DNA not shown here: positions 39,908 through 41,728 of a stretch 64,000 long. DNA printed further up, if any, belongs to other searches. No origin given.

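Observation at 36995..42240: Six-gene fatty-acyl activation and transfer operon: plsC - acyl ligase - ACP - DegV - hydrolase - DegV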

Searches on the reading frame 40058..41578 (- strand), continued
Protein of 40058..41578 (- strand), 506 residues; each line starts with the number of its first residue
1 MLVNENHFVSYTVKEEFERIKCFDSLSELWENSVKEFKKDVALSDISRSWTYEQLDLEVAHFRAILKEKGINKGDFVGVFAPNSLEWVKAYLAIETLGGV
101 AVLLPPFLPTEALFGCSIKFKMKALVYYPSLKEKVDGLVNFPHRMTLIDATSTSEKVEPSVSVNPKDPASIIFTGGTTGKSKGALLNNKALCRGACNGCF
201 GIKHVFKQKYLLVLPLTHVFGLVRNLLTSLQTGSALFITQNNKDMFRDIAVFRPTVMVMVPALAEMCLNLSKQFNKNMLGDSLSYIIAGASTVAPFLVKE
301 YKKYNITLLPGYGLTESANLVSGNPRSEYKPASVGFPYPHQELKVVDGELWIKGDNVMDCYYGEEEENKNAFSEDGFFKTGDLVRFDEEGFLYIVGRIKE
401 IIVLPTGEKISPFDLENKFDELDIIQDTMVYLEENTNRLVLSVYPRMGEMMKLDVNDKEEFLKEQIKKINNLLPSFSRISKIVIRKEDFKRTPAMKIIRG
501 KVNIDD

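Call 20: find_related_loci(query=A1, collection=genome_contigs, flank=10000)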
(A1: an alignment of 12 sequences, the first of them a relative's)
Query A1 (506 aa) in genome_contigs; peptide patterns used: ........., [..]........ (x = any residue, [..] = any of these).
373 stretches matched a pattern; 357 encode a relative of the query (tblastn E <= 1e-3); the best 80 are kept; 80 distinct loci.
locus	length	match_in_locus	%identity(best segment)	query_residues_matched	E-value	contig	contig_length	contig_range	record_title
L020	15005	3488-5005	97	1-506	0e+0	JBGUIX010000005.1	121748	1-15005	MAG: Bacilli bacterium isolate ruminal_MAG_317 ruminal_MAG_317_contig_0005, whole genome shotgun sequence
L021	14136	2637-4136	76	5-504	0e+0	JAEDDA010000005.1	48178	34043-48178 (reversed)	MAG: Bacilli bacterium isolate MAG020 NODE_326_length_48178_cov_15.559919, whole genome shotgun sequence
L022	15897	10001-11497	75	6-504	0e+0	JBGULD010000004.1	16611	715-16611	MAG: Bacilli bacterium isolate ruminal_MAG_265 ruminal_MAG_265_contig_0005, whole genome shotgun sequence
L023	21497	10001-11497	75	5-503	0e+0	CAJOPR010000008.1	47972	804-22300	uncultured Bacilli bacterium isolate Rumen_Coassembly_mag_592 genome assembly, contig: k87_1955747, whole genome shotgun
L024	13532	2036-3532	75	5-503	0e+0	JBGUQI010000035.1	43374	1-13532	MAG: Bacilli bacterium isolate ruminal_MAG_143 ruminal_MAG_143_contig_0035, whole genome shotgun sequence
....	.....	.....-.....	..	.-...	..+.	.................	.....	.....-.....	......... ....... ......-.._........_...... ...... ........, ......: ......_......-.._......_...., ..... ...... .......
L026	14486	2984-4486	68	3-503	0e+0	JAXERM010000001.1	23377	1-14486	MAG: Bacilli bacterium isolate SUG2489 k141_215012, whole genome shotgun sequence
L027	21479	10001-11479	58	8-499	0e+0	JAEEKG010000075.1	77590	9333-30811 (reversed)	MAG: Clostridiales bacterium isolate Tb.RUG.188 k141_9566515_flag=1_multi=14.0000_len=77590, whole genome shotgun sequen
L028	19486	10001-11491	59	8-505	0e+0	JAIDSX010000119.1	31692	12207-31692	MAG: Clostridia bacterium isolate SC0364_comb_8 SC0364_comb_8_contig_119, whole genome shotgun sequence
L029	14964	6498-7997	77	5-504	0e+0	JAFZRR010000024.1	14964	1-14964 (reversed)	MAG: Bacilli bacterium isolate RGIG8036 Water_buffalos_Rumen-1__c282086, whole genome shotgun sequence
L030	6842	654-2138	59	8-506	0e+0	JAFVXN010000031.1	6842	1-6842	MAG: Clostridia bacterium isolate RGIG5485 Sheep_Colon.Co__c638026, whole genome shotgun sequence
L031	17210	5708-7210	58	1-501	0e+0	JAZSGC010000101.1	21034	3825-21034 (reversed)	MAG: Candidatus Scatosoma sp. isolate T1900044579_TS20190045.MAGScoT_cleanbin_000030 SGB_550_k141_1828780, whole genome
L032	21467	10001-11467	58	8-499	0e+0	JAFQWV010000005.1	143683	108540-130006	MAG: Clostridia bacterium isolate RGIG2223 Goat_Colon.Co__c620970, whole genome shotgun sequence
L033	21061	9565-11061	57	4-501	0e+0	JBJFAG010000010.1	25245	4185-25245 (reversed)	MAG: Candidatus Coproplasma sp. isolate PUUB37_bin.037 NODE_1058_length_25245_cov_6.988964, whole genome shotgun sequenc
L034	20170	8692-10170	57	6-501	0e+0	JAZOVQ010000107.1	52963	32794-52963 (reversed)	MAG: Candidatus Scatosoma sp. isolate T1900045525_YK20190219.MAGScoT_cleanbin_000033 SGB_7685_k141_1180176, whole genome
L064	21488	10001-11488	54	8-501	4e-178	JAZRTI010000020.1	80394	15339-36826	MAG: Christensenellaceae bacterium isolate T1900045343_YK20190033.MAGScoT_cleanbin_000019 SGB_6677_k141_2934291, whole g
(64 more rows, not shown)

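Call 24: search_protein_families(library=pfam, proteins=[L064:6760-8700:+, L064:8700-9356:+, L064:11745-12785:+, L064:12776-13738:+, L064:14699-16090:+, L064:16094-17731:+, L064:17733-18683:+, L064:18683-19774:+, L064:19746-20258:+, L015:3238-5214:+], max_evalue=0.01)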
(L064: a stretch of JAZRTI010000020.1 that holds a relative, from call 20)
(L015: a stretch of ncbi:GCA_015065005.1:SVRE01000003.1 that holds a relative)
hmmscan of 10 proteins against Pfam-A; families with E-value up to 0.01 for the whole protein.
L064:6760-8700:+ (646 aa): 3 families
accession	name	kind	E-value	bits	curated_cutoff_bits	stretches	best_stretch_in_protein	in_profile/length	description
PF00501.34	AMP-binding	-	4.2e-40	138.2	29.9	1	60-416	20-383/384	AMP-binding enzyme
PF00550.31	PP-binding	-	0.00011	22.9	20.8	1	580-626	3-51/67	Phosphopantetheine attachment site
PF23562.2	AMP-binding_C_3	-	0.00051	20.9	20.8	1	450-522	1-72/124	AMP-binding enzyme C-terminal domain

L064:8700-9356:+ (218 aa): 1 family
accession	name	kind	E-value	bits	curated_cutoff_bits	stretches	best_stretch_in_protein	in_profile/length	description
PF01553.26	Acyltransferase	-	3.5e-23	82.3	23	1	34-152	11-130/132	Acyltransferase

L064:11745-12785:+ (346 aa): 2 families
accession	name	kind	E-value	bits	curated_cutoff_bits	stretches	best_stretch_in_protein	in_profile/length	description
PF04970.19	LRAT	-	2.4e-20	73.5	24.3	1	7-119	2-119/120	Lecithin retinol acyltransferase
PF01648.25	ACPS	-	8.2e-06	26.3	25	1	232-306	3-84/111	4'-phosphopantetheinyl transferase superfamily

L064:12776-13738:+ (320 aa): 9 families
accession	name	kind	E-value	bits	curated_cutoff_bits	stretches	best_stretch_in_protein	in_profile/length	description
PF12146.15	Hydrolase_4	-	4.2e-16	59.4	27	2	92-197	4-109/239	Serine aminopeptidase, S33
PF02129.25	Peptidase_S15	-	1.6e-12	48.1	23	1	103-217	46-148/262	X-Pro dipeptidyl-peptidase (S15 family)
PF00561.26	Abhydrolase_1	-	9.1e-11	42.3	25.8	1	94-197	2-102/245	alpha/beta hydrolase fold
PF00326.27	Peptidase_S9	-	5.4e-09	36.3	22.6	1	114-305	7-206/213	Prolyl oligopeptidase family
PF12697.13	Abhydrolase_6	-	8.4e-08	33.6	26.3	1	95-196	1-93/217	Alpha/beta hydrolase family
PF02230.22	Abhydrolase_2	-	0.00058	20.2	23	0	237-291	147-204/217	Phospholipase/Carboxylesterase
PF08386.16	Abhydrolase_4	-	0.0012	19.4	21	1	237-306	25-92/103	TAP-like protein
PF03959.19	FSH1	-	0.0018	18.4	21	1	167-287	105-200/211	Serine hydrolase (FSH1)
PF20434.5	BD-FAE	-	0.0041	17.1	26.8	0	92-269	13-212/215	BD-FAE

L064:14699-16090:+ (463 aa): 2 families
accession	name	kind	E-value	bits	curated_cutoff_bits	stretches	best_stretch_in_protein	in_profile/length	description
PF13347.12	MFS_2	-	3e-36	125.3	27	1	12-422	1-385/427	MFS/sugar transport protein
PF07690.21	MFS_1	-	1.4e-16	60.8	33.4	1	11-396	3-339/347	Major Facilitator Superfamily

L064:16094-17731:+ (545 aa): 3 families
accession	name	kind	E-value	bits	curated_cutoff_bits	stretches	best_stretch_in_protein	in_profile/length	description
PF13684.11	FakA-like_C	-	1.6e-47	162.1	23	1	329-544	1-215/216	Fatty acid kinase subunit A-like, C-terminal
PF02734.22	Dak2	-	5.6e-36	124.5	27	1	36-198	1-173/174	DAK2 domain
PF21645.3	FakA-like_M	-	1.7e-22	79.5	24.9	1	234-312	2-79/80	Fatty acid kinase subunit A-like, middle domain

L064:17733-18683:+ (316 aa): 3 families
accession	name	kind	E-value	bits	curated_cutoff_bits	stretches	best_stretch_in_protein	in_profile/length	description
PF12146.15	Hydrolase_4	-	1.8e-13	50.8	27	1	96-230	5-130/239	Serine aminopeptidase, S33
PF00561.26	Abhydrolase_1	-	4.2e-10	40.1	25.8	1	97-200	2-102/245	alpha/beta hydrolase fold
PF00326.27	Peptidase_S9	-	3.6e-05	23.8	22.6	1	118-315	10-211/213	Prolyl oligopeptidase family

L064:18683-19774:+ (363 aa): 8 families
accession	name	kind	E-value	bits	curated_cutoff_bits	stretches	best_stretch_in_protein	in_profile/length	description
PF12146.15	Hydrolase_4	-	4.7e-18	65.8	27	1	93-202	2-112/239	Serine aminopeptidase, S33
PF00561.26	Abhydrolase_1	-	3.7e-10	40.3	25.8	1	97-209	2-112/245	alpha/beta hydrolase fold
PF00326.27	Peptidase_S9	-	2.4e-07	30.9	22.6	1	155-311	52-202/213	Prolyl oligopeptidase family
PF12697.13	Abhydrolase_6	-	6.4e-07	30.7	26.3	1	98-219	1-113/217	Alpha/beta hydrolase family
PF02129.25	Peptidase_S15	-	5.8e-05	23.4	23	1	124-211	53-141/262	X-Pro dipeptidyl-peptidase (S15 family)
PF20434.5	BD-FAE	-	0.0019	18.2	26.8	0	238-268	176-206/215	BD-FAE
PF01738.24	DLH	-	0.0022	18.1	21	0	149-314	79-203/217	Dienelactone hydrolase family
PF05448.18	AXE1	-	0.0035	16.6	21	0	154-209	163-218/321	Acetyl xylan esterase (AXE1)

L064:19746-20258:+ (170 aa): 1 family
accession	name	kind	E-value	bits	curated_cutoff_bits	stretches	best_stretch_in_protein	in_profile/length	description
PF22635.1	I-TevI_ZnF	-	0.0032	17.7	27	1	16-39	2-24/31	Intron-associated endonuclease 1 zinc finger domain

L015:3238-5214:+ (658 aa): 2 families
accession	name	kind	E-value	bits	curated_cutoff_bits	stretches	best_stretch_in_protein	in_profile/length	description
PF13347.12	MFS_2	-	1.2e-31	110.1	27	1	34-415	22-382/427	MFS/sugar transport protein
PF07690.21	MFS_1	-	2.1e-08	33.9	33.4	1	78-406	46-346/347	Major Facilitator Superfamily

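Call 25: search_protein_families(library=ncbifam, proteins=[L064:6760-8700:+, L064:8700-9356:+, L064:11745-12785:+, L064:12776-13738:+, L064:14699-16090:+, L064:16094-17731:+, L064:17733-18683:+, L064:18683-19774:+, L064:19746-20258:+, L015:3238-5214:+], max_evalue=0.001)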
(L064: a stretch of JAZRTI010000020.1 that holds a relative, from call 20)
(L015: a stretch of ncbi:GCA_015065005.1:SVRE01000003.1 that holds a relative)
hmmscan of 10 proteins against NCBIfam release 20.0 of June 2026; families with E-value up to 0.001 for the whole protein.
L064:6760-8700:+ (646 aa): 78 families (the best 25 are shown)
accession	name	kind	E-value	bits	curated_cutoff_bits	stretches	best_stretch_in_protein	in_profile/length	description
TIGR01923.1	menE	equivalog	1.5e-38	132.8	330.15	2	337-521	228-421/442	o-succinylbenzoate--CoA ligase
NF004837.0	PRK06187.1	subfamily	5.4e-35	120.6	476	3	334-557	287-526/531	long-chain-fatty-acid--CoA ligase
NF006539.0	PRK09029.1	equivalog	5.6e-31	107.9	494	2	339-552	246-450/458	o-succinylbenzoate--CoA ligase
NF002966.0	PRK03640.1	equivalog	1e-28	100.2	556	2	323-553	244-480/483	o-succinylbenzoate--CoA ligase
NF005307.0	PRK06839.1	equivalog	2.3e-27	95.8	748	2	333-511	264-454/496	o-succinylbenzoate--CoA ligase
NF052269.1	Staph_lig_FadD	equivalog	1.8e-24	86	650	2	333-517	265-461/499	long-chain-fatty-acid--CoA ligase FadD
NF005702.0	PRK07514.1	subfamily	4.5e-20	71.5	558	2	302-517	242-468/506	malonyl-CoA synthase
NF006020.0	PRK08162.1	subfamily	5.1e-20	71.3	677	3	392-469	379-458/545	acyl-CoA synthetase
NF004114.0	PRK05605.1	equivalog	1.1e-19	70.3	766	1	161-517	214-537/575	long-chain-fatty-acid--CoA ligase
NF038343.1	ligase_FadD11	exception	2.6e-19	69.1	950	1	219-496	203-491/585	fatty acid--CoA ligase FadD11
NF009921.1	PRK13382.1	exception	4e-19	68.8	850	1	324-526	297-509/529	acyl-CoA ligase FadD12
NF006182.0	PRK08316.1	subfamily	1.9e-18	66.3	663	2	360-554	315-518/523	fatty acyl-CoA synthetase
NF005463.0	PRK07059.1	subfamily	2.2e-18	66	869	2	333-520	327-527/557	long-chain-fatty-acid--CoA ligase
NF005801.1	PRK07656.1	equivalog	9.2e-18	64.1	657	2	361-469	309-422/500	FadD3 family acyl-CoA ligase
NF006181.0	PRK08314.1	subfamily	1.2e-17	63.4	705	3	172-273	208-301/563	long-chain-fatty-acid--CoA ligase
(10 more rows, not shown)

L064:8700-9356:+ (218 aa): 3 families
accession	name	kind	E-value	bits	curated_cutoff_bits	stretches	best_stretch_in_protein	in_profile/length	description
TIGR00530.1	AGP_acyltrn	subfamily_domain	8.3e-21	74.1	102.95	1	36-151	13-127/130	1-acylglycerol-3-phosphate O-acyltransferase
NF006386.0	PRK08633.1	equivalog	2.9e-16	58.4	1221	1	8-156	414-554/1147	acyl-[ACP]--phospholipid O-acyltransferase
NF005291.0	PRK06814.1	equivalog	4.3e-05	21.6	1349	1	19-122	437-534/1140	acyl-[ACP]--phospholipid O-acyltransferase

L064:11745-12785:+ (346 aa): 3 families
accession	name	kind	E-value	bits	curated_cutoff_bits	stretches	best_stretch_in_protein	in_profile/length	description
NF047349.1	4PPT_AusB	equivalog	1.7e-06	27.6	225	1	182-284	49-146/205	aureusimine biosynthesis 4'-phosphopantetheinyl transferase AusB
NF007604.0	PRK10251.1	equivalog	4.3e-05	23.2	169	1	198-290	75-165/209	enterobactin synthase subunit EntD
NF007676.0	PRK10351.1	equivalog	0.00051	19.7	174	0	209-290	65-147/195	4'-phosphopantetheinyl transferase AcpT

L064:12776-13738:+ (320 aa): 11 families
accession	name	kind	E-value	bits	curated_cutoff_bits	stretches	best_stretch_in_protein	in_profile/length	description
NF047920.1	lactonase_UilS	equivalog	8.5e-08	32.2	400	1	89-199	21-132/285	UilS family quorum-quenching N-acyl-homoserine lactonase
TIGR03695.1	menH_SHCHC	equivalog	2.3e-07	30.5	208.55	1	92-197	2-104/252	2-succinyl-6-hydroxy-2,4-cyclohexadiene-1-carboxylate synthase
NF050089.1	i_nPHAscl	equivalog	2e-06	27.1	300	0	242-304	226-287/288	intracellular short-chain-length polyhydroxyalkanoate depolymerase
TIGR02427.1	protocat_pcaD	equivalog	3.3e-06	26.7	255.85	0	112-194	31-109/251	3-oxoadipate enol-lactonase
NF007857.0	PRK10566.1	equivalog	9.6e-06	25.6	201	0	164-282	108-222/249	esterase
NF008019.0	PRK10749.1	equivalog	2.3e-05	23.6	362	1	85-163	47-121/335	lysophospholipase L2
TIGR01249.1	pro_imino_pep_1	equivalog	0.00017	20.9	259.75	1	91-206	26-137/307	prolyl aminopeptidase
TIGR03100.1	hydr1_PEP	hypoth_equivalog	0.00024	20.5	168.45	1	95-194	30-129/274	hydrolase 1, exosortase A system-associated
NF011457.0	PRK14875.1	equivalog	0.0003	19.9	307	0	90-192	128-226/372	acetoin dehydrogenase dihydrolipoyllysine-residue acetyltransferase subunit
TIGR01738.1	bioH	equivalog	0.00032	20.4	206.95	0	91-202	3-103/245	pimeloyl-ACP methyl ester esterase BioH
TIGR00976.1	CocE_NonD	subfamily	0.00053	19.1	66.3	1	94-212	24-144/550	CocE/NonD family hydrolase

L064:14699-16090:+ (463 aa): 4 families
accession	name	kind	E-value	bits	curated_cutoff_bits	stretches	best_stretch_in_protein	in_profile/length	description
TIGR00792.1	gph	subfamily_domain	1.4e-17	63.5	231.35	1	57-420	34-380/437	glycoside-pentoside-hexuronide (GPH):cation symporter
NF008526.0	PRK11462.1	equivalog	1.3e-08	34.1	836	1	52-177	39-162/460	glycoside-pentoside-hexuronide family transporter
NF007353.0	PRK09848.1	equivalog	1.8e-06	27.1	528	1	56-338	42-317/457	glucuronide transporter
NF007237.0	PRK09669.1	subfamily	8.7e-05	21.3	610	1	56-391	43-359/461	putative symporter YagG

L064:16094-17731:+ (545 aa): 4 families
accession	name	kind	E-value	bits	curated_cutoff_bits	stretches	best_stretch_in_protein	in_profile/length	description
TIGR03599.1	YloV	subfamily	4.4e-143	477.6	396.1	1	12-544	2-529/530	DAK2 domain fusion protein YloV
NF038248.1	FakA_VfrB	equivalog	5.3e-114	381.6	975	1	4-544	1-548/549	fatty acid kinase catalytic subunit FakA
TIGR02361.1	dak_ATP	equivalog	0.00021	20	574.95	1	6-123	380-500/583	glycerone kinase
NF011049.0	PRK14479.1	subfamily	0.00068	18.3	492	1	9-175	362-532/568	dihydroxyacetone kinase family protein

L064:17733-18683:+ (316 aa): 3 families
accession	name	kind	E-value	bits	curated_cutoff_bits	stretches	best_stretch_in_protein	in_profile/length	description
NF047920.1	lactonase_UilS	equivalog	1.3e-11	44.7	400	1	210-304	182-272/285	UilS family quorum-quenching N-acyl-homoserine lactonase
TIGR01607.1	PST-A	paralog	0.00013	21.1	218.25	0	110-152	62-105/332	Plasmodium subtelomeric family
TIGR02427.1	protocat_pcaD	equivalog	0.00094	18.6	255.85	0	121-181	38-95/251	3-oxoadipate enol-lactonase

L064:18683-19774:+ (363 aa): 5 families
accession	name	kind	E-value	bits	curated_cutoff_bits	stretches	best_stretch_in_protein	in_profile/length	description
NF045948.1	ProImpepThrmp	equivalog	4e-09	36.3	500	1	88-182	18-110/291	proline iminopeptidase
TIGR01250.1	pro_imino_pep_2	subfamily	8.3e-07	28.8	167.65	1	92-193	22-123/288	proline iminopeptidase-family hydrolase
NF041096.1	esterase_EstD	equivalog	1.9e-06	27.2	600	0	149-202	225-276/421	esterase EstD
NF047920.1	lactonase_UilS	equivalog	4.5e-06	26.6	400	1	84-210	13-141/285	UilS family quorum-quenching N-acyl-homoserine lactonase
NF050089.1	i_nPHAscl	equivalog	0.00085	18.5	300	0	247-306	226-280/288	intracellular short-chain-length polyhydroxyalkanoate depolymerase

L064:19746-20258:+ (170 aa): 0 families

L015:3238-5214:+ (658 aa): 2 families
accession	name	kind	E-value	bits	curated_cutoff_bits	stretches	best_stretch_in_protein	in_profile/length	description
TIGR00792.1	gph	subfamily_domain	3.6e-10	39.1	231.35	1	49-476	24-434/437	glycoside-pentoside-hexuronide (GPH):cation symporter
NF007353.0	PRK09848.1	equivalog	2.1e-06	26.8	528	1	64-325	48-308/457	glucuronide transporter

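Call 65: find_related_loci(query=A3, collection=genome_contigs, flank=6000)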
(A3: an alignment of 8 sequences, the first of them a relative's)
Query A3 (541 aa) in genome_contigs; peptide patterns used: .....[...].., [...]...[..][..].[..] (x = any residue, [..] = any of these).
600 stretches matched a pattern (row limit reached: there are more); 600 encode a relative of the query (tblastn E <= 1e-3); the best 80 are kept; 80 distinct loci.
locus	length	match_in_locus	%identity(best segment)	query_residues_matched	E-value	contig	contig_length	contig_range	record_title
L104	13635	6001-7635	43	1-541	2e-141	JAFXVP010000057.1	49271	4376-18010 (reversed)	MAG: Clostridia bacterium isolate RGIG6786 Sheep_Rumen-3__c1367693, whole genome shotgun sequence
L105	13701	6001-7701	42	1-540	1e-136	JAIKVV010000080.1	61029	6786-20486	MAG: Saccharofermentans sp. isolate RUI411 k141_14137197_flag=0_multi=258.5605_len=61029, whole genome shotgun sequence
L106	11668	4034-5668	43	1-541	1e-133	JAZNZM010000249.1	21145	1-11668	MAG: Oscillospiraceae bacterium isolate T1900044767_TS20190233.MAGScoT_cleanbin_000075 SGB_2427_k141_2485394, whole geno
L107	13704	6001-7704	42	1-541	2e-135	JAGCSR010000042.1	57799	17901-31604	MAG: Clostridiales bacterium isolate RGIG10087 Yak_Rumen-1__c1759711, whole genome shotgun sequence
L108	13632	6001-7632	43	1-540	2e-149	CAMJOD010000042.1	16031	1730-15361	MAG: uncultured Clostridia bacterium isolate SRR12081292_bin.9_metaWRAP_v1.3_MAG genome assembly, contig: ERZ12289771.60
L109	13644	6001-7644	42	2-541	3e-138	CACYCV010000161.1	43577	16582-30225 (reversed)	MAG: uncultured Ruminococcus sp. isolate RUG11824 genome assembly, contig: RUG11824_asm_161, whole genome shotgun sequen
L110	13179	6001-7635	39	2-538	5e-113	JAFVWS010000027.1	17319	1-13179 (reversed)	MAG: Clostridia bacterium isolate RGIG5464 Sheep_Colon-5__c502191, whole genome shotgun sequence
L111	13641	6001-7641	38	1-540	1e-111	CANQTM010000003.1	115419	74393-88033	MAG: uncultured Bacilli bacterium isolate Lapin-008__bin34 genome assembly, contig: Lapin-008__NODE_175_length_115419_co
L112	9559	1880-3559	37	1-540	3e-108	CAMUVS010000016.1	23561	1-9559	MAG TPA_asm: uncultured Bacillales bacterium isolate SRR11861928_bin.55_metaWRAP_v1.3_MAG genome assembly, contig: ERZ14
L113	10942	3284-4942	37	1-540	2e-107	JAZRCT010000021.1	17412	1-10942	MAG: Eubacteriales bacterium isolate T1900045511_YK20190205.MAGScoT_cleanbin_000008 SGB_7558_k141_563021, whole genome s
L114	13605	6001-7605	38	1-541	1e-104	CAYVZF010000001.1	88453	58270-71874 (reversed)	MAG TPA_asm: uncultured Erysipelotrichaceae bacterium isolate SRP225648_co1_215 genome assembly, contig: NODE_339_length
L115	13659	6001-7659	36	6-540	5e-104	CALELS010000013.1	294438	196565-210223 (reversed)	MAG TPA_asm: uncultured Bacillales bacterium isolate ERR833052_bin.36_CONCOCT_v1.1_MAG genome assembly, contig: ERZ80949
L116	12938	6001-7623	36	6-540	4e-102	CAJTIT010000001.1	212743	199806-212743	Erysipelotrichales bacterium isolate C59_1 genome assembly, contig: MGBC000226.1, whole genome shotgun sequence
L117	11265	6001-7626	38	6-540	2e-101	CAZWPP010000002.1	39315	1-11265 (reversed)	MAG TPA_asm: uncultured Erysipelothrix sp. isolate SRP294416_co3_911 genome assembly, contig: NODE_1076_length_39315_cov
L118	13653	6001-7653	36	1-540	4e-101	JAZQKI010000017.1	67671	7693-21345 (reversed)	MAG: Eubacteriales bacterium isolate T1900044615_TS20190081.MAGScoT_cleanbin_000014 SGB_838_k141_966852, whole genome sh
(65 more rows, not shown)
